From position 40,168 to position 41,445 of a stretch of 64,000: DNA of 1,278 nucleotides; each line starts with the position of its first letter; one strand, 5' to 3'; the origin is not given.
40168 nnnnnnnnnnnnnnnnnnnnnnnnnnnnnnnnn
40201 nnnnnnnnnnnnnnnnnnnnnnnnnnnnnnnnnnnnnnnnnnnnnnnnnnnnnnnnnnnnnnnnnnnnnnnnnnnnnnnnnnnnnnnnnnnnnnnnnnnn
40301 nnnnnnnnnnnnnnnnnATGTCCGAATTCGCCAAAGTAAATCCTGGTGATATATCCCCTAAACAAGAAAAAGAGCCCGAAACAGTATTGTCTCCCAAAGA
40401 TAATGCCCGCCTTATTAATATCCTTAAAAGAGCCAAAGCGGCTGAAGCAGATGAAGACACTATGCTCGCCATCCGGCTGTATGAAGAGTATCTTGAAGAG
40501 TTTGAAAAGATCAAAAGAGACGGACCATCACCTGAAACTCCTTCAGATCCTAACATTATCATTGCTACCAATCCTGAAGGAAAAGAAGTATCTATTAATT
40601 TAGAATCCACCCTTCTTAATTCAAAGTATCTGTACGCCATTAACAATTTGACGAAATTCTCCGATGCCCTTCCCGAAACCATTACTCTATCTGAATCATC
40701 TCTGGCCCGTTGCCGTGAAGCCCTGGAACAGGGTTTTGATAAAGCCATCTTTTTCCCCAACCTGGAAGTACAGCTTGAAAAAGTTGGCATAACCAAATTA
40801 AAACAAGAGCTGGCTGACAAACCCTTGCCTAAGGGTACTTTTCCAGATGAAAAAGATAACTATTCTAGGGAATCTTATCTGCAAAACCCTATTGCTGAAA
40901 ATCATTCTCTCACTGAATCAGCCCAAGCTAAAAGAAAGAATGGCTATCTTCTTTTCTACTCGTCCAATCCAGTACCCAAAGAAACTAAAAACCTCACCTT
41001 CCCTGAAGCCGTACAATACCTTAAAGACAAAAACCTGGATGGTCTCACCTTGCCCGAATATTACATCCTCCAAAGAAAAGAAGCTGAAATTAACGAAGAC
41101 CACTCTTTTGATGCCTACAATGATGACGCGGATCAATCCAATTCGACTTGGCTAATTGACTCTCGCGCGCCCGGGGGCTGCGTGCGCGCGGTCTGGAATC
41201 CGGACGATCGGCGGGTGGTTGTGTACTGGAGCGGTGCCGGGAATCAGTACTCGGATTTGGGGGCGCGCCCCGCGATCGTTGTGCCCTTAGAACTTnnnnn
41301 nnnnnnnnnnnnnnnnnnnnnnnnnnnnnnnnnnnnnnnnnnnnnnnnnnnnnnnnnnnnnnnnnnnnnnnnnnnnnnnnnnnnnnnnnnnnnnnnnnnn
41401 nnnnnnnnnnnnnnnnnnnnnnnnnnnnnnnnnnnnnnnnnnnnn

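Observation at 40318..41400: CpG-depleted gene fused in frame to a CpG-rich palindromic tail, followed by a REP-like hairpin, wedged between valS and tyrS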

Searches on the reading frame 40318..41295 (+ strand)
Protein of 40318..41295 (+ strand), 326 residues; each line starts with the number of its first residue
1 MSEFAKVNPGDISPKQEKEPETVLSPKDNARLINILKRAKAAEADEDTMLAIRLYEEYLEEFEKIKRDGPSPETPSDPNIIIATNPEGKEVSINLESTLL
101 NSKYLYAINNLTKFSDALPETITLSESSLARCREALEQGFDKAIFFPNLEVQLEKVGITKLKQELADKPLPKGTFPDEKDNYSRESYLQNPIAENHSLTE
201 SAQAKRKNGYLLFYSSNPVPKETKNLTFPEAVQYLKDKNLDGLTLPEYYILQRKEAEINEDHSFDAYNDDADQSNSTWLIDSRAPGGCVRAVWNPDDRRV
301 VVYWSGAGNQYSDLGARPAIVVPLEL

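Call 4: search_protein_families(library=pfam, proteins=[window:40318-41295:+], max_evalue=10)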
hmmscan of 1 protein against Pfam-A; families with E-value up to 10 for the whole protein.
window:40318-41295:+ (326 aa): 1 family
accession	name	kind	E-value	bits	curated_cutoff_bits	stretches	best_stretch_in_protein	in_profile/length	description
PF12928.12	tRNA_int_end_N2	-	0.09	13.3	24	1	287-316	14-42/69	tRNA-splicing endonuclease subunit sen54 N-term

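Call 5: find_homologous_proteins(query=window:40318-41295:+, max_evalue=0.001)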
Query window:40318-41295:+ (326 aa): 14 proteins with E <= 0.001 among 1371 candidates.
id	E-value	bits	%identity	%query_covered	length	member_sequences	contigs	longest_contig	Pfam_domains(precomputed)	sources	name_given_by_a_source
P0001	2.9e-213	725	100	100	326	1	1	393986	-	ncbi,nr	ncbi:MAG: hypothetical protein NTW66_02450 [Candidatus Magasanikbacteria bacterium]|nr:hypothetical 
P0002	2.7e-158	544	78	99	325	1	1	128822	-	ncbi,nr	ncbi:MAG: hypothetical protein NTW66_00415 [Candidatus Magasanikbacteria bacterium]|nr:hypothetical 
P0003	3.3e-88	314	52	90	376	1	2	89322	-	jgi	jgi:hypothetical protein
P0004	7.8e-63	231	51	76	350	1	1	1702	-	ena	-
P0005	3.7e-61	225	44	95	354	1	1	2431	-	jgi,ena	-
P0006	4.0e-61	225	49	74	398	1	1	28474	-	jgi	jgi:hypothetical protein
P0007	6.4e-58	215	43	88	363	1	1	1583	-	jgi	jgi:hypothetical protein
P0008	3.8e-57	212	43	90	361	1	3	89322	-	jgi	jgi:hypothetical protein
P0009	5.4e-57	212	47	73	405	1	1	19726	-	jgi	-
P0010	6.6e-57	211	47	77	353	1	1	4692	-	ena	-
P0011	8.5e-55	204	40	95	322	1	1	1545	-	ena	-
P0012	3.4e-51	192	45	74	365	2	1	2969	-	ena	-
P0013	2.5e-45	173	40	92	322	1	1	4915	-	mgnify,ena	mgnify:CR=1 FL=1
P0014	2.4e-43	167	42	76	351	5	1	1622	-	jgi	-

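Call 13: find_encoding_contigs(protein=P0002, flank=8000, max_places=4)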
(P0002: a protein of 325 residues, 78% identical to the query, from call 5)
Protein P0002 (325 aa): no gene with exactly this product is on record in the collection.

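Call 14: find_encoding_contigs(protein=P0003, flank=8000, max_places=4)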
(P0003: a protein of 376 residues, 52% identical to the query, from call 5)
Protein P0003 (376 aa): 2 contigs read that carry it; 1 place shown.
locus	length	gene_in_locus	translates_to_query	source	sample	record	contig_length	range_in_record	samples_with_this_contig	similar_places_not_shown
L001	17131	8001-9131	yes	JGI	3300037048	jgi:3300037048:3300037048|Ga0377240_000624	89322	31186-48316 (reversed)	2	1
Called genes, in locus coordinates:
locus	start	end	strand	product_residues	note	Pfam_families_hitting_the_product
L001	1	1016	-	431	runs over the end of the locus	-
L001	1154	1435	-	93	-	PF01197:Ribosomal_L31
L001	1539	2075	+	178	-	-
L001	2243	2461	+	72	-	-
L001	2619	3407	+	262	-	PF00318:Ribosomal_S2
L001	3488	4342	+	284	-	PF00889:EF_TS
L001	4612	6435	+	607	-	PF18998:Flg_new_2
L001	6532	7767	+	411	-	PF17785:PUA_3, PF10672:Methyltrans_SAM, PF02475:TRM5-TYW2_MTfase, PF03602:Cons_hypoth95, PF13847:Methyltransf_31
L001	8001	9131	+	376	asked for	-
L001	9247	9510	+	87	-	PF01541:GIY-YIG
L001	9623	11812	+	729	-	PF11775:CobT_C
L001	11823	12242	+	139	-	-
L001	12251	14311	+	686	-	PF07728:AAA_5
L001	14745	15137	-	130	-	PF22296:bAvd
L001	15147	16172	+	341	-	PF00078:RVT_1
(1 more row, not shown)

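Call 15: find_encoding_contigs(protein=P0008, flank=8000, max_places=4)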
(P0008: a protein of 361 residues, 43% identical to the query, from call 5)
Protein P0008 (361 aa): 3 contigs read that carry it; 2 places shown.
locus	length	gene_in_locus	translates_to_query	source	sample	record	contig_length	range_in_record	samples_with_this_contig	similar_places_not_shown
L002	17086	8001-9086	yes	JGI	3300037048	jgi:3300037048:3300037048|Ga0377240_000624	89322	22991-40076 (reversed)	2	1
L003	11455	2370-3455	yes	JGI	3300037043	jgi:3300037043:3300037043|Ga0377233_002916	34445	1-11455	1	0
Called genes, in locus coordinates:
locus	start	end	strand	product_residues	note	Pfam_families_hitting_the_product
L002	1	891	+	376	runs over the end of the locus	-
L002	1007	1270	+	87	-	PF01541:GIY-YIG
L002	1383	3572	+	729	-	PF11775:CobT_C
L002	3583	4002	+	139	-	-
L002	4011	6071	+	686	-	PF07728:AAA_5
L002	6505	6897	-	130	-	PF22296:bAvd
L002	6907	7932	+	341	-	PF00078:RVT_1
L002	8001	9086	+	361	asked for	-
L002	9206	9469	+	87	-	PF01541:GIY-YIG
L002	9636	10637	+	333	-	PF00044:Gp_dh_N, PF02800:Gp_dh_C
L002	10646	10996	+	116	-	PF18924:DUF5674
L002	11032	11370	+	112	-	-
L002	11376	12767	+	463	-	PF01336:tRNA_anti-codon, PF00152:tRNA-synt_2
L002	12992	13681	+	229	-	PF02616:SMC_ScpA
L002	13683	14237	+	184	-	PF04079:SMC_ScpB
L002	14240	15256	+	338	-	PF00768:Peptidase_S11, PF13354:Beta-lactamase2 (faint)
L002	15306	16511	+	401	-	PF00162:PGK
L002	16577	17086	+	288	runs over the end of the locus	PF04402:SIMPL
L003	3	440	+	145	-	?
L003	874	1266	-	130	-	PF22296:bAvd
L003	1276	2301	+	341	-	PF00078:RVT_1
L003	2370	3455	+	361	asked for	-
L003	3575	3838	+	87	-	PF01541:GIY-YIG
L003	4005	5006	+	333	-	PF00044:Gp_dh_N, PF02800:Gp_dh_C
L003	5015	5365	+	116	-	PF18924:DUF5674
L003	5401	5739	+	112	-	-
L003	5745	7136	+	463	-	PF01336:tRNA_anti-codon, PF00152:tRNA-synt_2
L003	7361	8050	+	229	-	PF02616:SMC_ScpA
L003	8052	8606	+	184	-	PF04079:SMC_ScpB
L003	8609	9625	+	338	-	PF00768:Peptidase_S11, PF13354:Beta-lactamase2 (faint)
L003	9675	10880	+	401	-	PF00162:PGK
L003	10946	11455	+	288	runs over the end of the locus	PF04402:SIMPL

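Call 22: find_encoding_contigs(protein=P0006, flank=10000, max_places=3)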
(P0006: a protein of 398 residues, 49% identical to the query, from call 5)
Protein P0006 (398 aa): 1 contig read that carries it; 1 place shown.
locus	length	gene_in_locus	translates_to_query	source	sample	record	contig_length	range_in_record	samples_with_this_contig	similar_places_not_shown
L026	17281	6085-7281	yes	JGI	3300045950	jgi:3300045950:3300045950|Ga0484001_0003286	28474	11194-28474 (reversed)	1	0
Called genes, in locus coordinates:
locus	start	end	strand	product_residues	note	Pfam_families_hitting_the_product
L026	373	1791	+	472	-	PF00753:Lactamase_B (weak), PF22505:RNase_J_b_CASP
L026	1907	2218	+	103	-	-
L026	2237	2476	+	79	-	-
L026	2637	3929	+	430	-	PF01336:tRNA_anti-codon, PF00152:tRNA-synt_2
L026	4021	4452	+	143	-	-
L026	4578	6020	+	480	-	PF07728:AAA_5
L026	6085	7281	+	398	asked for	-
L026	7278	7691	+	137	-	-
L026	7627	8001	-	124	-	PF22296:bAvd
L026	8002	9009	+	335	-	PF00078:RVT_1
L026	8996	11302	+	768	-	PF11775:CobT_C (faint)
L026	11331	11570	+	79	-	PF01541:GIY-YIG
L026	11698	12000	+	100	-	-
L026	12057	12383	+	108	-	-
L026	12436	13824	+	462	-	PF01336:tRNA_anti-codon, PF00152:tRNA-synt_2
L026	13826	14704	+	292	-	PF13529:Peptidase_C39_2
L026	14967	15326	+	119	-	-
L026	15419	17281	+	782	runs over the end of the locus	PF02190:LON_substr_bdg, PF00004:AAA, PF07728:AAA_5, PF22667:Lon_lid, PF05362:Lon_C, PF13541:ChlI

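Call 23: find_encoding_contigs(protein=P0009, flank=10000, max_places=3)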
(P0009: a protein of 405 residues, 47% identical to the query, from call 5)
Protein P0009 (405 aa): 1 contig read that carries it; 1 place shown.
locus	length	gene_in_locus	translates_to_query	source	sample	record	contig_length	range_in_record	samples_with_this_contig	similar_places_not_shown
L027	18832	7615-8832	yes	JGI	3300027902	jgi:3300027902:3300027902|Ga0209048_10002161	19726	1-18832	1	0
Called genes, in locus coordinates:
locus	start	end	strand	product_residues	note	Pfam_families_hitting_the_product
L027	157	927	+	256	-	PF00208:ELFV_dehydrog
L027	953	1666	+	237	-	PF02096:60KD_IMP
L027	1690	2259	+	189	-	PF01145:Band_7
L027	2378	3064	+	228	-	PF01628:HrcA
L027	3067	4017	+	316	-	PF00293:NUDIX, PF01025:GrpE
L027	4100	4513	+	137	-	PF00011:HSP20, PF17886:ArsA_HSP20 (weak)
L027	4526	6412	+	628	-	PF00012:HSP70, PF06723:MreB_Mbl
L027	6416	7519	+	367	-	PF00226:DnaJ, PF01556:DnaJ_C, PF00684:DnaJ_CXXCXGXG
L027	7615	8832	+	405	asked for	-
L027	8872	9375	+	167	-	PF04542:Sigma70_r2, PF08281:Sigma70_r4_2, PF04545:Sigma70_r4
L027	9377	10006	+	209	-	-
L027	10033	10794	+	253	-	PF18914:DUF5666 (faint)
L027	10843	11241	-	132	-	PF00075:RNase_H, PF13456:RVT_3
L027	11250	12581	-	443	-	PF08308:PEGA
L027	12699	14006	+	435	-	PF00275:EPSP_synthase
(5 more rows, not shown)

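Call 24: find_encoding_contigs(protein=P0001, flank=10000, max_places=3)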
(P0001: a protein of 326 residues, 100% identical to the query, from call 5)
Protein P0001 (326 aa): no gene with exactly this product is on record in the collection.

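Call 26: find_homologous_proteins(query=L002:6907-7929:+, max_evalue=1e-30)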
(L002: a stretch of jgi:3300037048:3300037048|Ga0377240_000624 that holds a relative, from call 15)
Query L002:6907-7929:+ (341 aa): 2342 proteins with E <= 1e-30 among 5013 candidates; the best 120 are listed.
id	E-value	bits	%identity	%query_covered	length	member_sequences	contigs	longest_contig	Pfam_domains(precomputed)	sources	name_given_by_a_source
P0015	1.8e-218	743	96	100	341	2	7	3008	PF00078.33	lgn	-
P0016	2.2e-127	443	62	96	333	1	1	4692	PF00078.33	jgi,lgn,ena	-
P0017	2.2e-109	384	54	97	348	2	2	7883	PF00078.33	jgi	-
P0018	2.0e-106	375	53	97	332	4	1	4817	PF00078.33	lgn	-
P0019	6.8e-106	373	55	96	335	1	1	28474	PF00078.33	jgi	jgi:retron-type reverse transcriptase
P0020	6.5e-104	366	51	96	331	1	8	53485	PF00078.33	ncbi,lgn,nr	ncbi:MAG: group II intron reverse transcriptase domain-containing protein [Candidatus Liptonbacteria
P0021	8.2e-104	366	53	96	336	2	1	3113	PF00078.33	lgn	-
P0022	2.0e-103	365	52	97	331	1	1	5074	PF00078.33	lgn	-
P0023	3.0e-103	364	52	97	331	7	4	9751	PF00078.33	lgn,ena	-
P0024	1.0e-102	362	52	96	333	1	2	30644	PF00078.33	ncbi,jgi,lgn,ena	jgi:retron-type reverse transcriptase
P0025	2.0e-101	358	50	96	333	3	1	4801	PF00078.33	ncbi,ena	-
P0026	3.0e-101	358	51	96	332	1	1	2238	PF00078.33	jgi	jgi:retron-type reverse transcriptase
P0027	2.2e-100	355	50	96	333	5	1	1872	PF00078.33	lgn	-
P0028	3.0e-100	354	51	96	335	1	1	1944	PF00078.33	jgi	jgi:retron-type reverse transcriptase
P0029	4.1e-100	354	49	93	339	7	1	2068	PF00078.33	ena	-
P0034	5.9e-98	347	50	96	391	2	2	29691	PF00078.33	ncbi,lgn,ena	-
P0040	5.4e-97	344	48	96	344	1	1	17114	PF00078.33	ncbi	-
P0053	7.5e-89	317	47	96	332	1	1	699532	PF00078.33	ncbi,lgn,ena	-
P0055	4.8e-82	294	46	85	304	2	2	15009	PF00078.33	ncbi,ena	-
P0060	7.3e-80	287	44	96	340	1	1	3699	PF00078.33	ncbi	-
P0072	1.2e-77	280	43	98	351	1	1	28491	PF00078.33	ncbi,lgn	-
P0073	2.0e-77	279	43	96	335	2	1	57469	PF00078.33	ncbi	-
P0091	3.6e-76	275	44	91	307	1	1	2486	PF00078.33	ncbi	-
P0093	3.9e-76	275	44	95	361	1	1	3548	PF00078.33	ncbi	-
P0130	9.4e-74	267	41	97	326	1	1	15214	PF00078.33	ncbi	-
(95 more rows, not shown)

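Call 32: predict_structure(alignment_id=A1)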
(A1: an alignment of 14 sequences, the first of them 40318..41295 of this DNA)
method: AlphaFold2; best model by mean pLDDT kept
length: 326 residues; sequences in the alignment: 14
mean_pLDDT: 82.5   pTM: 0.72
mean pLDDT of the five models: 82.5, 79.6, 79.4, 78.5, 77.0
residues with pLDDT >= 90: 147; 70-90: 123; 50-70: 27; < 50: 29
segments of 3 or more residues with pLDDT < 50: 1-20, 182-187
pLDDT, mean of each block of 10 residues (from residue 1): 36 38 69 82 85 89 80 64 86 93 94 94 89 94 95 89 84 59 48 75 94 94 95 96 95 91 88 92 83 80 86 95 87
secondary structure, 60 per line:
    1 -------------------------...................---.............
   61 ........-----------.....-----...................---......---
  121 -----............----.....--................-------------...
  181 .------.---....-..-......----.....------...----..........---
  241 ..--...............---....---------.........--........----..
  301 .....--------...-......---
elements in order: H26-44 H48-68 E80-84 E90-94 H95-108 H112-117 H126-137 E142-146 H149-164 H178-181 H192-195 H200-205 E210-214 H228-237 H245-259 E276-284 E287-294 E299-305 E314-316 E318-323

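Call 47: list_cluster_members(proteins=[P0040, P0073, P0034, P0053, P0072, P0130, P0060, P0093, P0091, P0055])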
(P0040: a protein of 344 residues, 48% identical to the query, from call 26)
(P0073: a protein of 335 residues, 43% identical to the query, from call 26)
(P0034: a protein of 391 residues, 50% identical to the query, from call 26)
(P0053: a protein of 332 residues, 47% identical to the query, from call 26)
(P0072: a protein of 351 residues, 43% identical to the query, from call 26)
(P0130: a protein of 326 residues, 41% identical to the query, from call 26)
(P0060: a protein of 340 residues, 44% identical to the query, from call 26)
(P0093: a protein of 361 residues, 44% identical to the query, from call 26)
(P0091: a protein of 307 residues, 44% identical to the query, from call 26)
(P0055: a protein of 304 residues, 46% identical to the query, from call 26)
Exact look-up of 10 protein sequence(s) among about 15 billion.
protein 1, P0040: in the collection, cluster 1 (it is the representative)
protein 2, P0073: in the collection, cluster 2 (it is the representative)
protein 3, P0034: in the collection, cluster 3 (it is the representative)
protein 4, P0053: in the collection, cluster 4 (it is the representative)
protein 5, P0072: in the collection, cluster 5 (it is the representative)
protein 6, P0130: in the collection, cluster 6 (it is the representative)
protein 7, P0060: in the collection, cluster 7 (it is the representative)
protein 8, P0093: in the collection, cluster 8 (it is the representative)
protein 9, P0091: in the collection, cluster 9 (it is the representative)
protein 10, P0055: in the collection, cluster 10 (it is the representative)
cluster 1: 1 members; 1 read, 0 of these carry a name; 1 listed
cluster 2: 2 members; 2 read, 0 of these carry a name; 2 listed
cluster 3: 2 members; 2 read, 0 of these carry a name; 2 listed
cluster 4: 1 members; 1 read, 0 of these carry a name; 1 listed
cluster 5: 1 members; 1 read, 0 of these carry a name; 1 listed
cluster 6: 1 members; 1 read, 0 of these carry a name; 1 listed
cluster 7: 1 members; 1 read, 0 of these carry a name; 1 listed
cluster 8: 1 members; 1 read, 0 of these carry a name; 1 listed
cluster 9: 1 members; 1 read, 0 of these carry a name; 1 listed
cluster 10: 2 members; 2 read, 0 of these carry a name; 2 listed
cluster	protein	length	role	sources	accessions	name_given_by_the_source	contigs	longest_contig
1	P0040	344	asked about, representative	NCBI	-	-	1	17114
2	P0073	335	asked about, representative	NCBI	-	-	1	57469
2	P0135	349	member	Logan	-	-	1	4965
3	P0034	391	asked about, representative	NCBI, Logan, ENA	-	-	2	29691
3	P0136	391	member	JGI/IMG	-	-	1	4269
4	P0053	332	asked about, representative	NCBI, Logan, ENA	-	-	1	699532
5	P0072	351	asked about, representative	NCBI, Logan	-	-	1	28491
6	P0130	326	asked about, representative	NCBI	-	-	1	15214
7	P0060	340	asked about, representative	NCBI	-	-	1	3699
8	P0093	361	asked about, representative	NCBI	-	-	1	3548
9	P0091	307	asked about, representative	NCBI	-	-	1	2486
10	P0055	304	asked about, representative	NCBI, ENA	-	-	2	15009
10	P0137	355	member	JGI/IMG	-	-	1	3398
